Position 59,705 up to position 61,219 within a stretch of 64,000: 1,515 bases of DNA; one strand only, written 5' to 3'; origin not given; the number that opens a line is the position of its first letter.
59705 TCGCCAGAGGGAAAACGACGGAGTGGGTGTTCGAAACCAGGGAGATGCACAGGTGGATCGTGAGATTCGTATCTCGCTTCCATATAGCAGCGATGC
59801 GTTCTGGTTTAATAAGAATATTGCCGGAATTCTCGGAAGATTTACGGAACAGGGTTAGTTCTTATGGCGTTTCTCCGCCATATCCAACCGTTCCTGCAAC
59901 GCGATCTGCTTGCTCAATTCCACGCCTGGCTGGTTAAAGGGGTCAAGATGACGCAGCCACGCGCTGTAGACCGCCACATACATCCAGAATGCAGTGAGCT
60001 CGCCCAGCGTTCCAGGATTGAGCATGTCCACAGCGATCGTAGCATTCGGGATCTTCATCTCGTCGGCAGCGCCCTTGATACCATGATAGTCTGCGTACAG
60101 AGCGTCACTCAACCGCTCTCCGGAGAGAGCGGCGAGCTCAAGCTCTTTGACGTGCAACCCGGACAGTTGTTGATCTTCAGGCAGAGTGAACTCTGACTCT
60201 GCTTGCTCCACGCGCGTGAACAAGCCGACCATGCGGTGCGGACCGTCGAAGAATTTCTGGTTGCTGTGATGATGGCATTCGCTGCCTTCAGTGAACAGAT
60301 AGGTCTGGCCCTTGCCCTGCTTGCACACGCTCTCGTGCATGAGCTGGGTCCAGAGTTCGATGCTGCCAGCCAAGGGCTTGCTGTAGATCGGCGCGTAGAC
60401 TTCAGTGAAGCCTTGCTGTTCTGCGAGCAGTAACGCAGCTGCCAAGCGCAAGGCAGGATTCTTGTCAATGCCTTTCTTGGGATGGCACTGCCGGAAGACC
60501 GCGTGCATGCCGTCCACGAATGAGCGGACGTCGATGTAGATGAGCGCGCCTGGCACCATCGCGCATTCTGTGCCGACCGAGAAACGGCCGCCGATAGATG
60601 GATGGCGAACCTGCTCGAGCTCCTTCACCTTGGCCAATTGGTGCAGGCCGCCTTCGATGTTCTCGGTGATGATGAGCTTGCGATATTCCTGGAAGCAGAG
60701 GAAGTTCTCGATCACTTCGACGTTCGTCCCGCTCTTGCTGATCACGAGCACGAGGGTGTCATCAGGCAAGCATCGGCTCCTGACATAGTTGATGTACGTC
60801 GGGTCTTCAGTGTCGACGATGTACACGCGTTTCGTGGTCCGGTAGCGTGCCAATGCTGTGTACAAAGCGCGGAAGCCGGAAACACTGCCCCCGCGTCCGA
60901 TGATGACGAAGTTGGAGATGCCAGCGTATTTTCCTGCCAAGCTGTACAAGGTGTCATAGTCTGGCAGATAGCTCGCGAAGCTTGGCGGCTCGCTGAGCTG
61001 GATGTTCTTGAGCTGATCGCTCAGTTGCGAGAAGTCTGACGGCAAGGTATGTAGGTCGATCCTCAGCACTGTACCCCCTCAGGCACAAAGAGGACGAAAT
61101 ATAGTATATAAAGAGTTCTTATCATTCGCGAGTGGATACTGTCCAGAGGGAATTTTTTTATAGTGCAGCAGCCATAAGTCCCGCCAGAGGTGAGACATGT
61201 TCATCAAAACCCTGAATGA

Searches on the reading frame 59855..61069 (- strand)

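Call 80: search_protein_families(library=pfam, proteins=[window:59855-61069:-], max_evalue=0.0001)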
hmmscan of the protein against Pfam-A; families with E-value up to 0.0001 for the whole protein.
window:59855-61069:- (404 aa): 1 family
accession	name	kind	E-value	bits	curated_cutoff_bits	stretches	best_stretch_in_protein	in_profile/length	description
PF00342.24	PGI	-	1.1e-11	44.5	22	1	50-129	95-174/486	Phosphoglucose isomerase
